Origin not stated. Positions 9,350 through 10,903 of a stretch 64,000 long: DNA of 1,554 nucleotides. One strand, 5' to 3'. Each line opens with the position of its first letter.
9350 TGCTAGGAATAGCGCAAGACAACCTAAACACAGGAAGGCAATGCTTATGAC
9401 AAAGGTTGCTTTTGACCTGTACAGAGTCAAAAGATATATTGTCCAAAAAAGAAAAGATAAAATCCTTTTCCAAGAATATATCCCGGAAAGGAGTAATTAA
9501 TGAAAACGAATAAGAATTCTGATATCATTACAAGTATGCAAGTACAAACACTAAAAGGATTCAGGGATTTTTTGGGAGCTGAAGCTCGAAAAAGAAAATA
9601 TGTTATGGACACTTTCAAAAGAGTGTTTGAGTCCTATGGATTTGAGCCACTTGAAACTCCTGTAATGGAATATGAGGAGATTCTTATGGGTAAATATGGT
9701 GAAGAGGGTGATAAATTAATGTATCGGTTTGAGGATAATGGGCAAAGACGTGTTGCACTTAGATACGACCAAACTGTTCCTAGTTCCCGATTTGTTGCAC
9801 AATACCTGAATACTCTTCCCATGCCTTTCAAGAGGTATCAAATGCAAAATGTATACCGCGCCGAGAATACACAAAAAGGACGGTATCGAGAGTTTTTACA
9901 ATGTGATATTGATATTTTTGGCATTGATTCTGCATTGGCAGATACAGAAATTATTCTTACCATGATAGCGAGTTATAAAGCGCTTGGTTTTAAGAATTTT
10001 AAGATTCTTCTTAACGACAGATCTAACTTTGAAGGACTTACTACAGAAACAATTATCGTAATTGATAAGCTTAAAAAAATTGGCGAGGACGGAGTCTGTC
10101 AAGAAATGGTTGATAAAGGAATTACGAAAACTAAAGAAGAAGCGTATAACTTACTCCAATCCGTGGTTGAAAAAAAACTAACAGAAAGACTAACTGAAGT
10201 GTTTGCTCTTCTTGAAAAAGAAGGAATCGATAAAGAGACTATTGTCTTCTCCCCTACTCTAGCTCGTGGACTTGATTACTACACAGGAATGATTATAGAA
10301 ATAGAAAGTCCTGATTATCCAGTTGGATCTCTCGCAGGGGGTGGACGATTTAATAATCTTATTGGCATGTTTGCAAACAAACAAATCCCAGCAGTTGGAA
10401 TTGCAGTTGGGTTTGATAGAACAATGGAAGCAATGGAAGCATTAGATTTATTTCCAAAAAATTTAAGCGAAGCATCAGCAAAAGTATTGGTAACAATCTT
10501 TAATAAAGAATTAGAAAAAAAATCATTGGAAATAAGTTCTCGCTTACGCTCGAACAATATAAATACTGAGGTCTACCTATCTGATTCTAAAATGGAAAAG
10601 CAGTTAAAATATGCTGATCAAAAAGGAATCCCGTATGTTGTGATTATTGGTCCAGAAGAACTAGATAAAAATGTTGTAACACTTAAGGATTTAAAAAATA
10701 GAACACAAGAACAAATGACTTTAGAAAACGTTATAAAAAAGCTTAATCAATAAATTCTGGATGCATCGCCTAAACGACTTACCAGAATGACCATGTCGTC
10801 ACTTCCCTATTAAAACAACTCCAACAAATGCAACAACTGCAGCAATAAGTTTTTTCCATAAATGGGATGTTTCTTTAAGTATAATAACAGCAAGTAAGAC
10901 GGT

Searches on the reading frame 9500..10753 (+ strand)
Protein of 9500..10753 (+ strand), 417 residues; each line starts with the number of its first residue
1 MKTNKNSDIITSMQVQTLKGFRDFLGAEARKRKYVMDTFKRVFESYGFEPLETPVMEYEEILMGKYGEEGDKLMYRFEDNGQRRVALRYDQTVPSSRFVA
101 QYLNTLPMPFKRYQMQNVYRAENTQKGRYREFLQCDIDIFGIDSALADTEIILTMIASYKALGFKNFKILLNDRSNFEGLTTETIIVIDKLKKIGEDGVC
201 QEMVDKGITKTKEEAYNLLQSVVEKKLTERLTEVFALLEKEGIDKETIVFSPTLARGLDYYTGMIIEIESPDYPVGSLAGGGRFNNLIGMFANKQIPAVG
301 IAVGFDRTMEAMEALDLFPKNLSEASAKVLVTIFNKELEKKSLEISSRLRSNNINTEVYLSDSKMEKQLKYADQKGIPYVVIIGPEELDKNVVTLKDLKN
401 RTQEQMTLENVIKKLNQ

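Call 75: search_protein_families(library=pfam, proteins=[window:9500-10753:+], max_evalue=0.00001)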
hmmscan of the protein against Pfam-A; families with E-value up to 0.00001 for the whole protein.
window:9500-10753:+ (417 aa): 4 families
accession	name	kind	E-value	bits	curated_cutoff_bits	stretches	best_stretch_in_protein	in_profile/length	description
PF13393.11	tRNA-synt_His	-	2.8e-38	132.3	25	2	20-182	1-161/308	Histidyl-tRNA synthetase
PF03129.25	HGTP_anticodon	-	1e-21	77.3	21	1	328-416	1-92/94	Anticodon binding domain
PF00587.30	tRNA-synt_2b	-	1.1e-10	42.3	29.3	1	75-203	1-137/179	tRNA synthetase class II core domain (G, H, P, S and T)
PF00152.25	tRNA-synt_2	-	6e-06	26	25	0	22-140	15-122/308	tRNA synthetases class II (D, K and N)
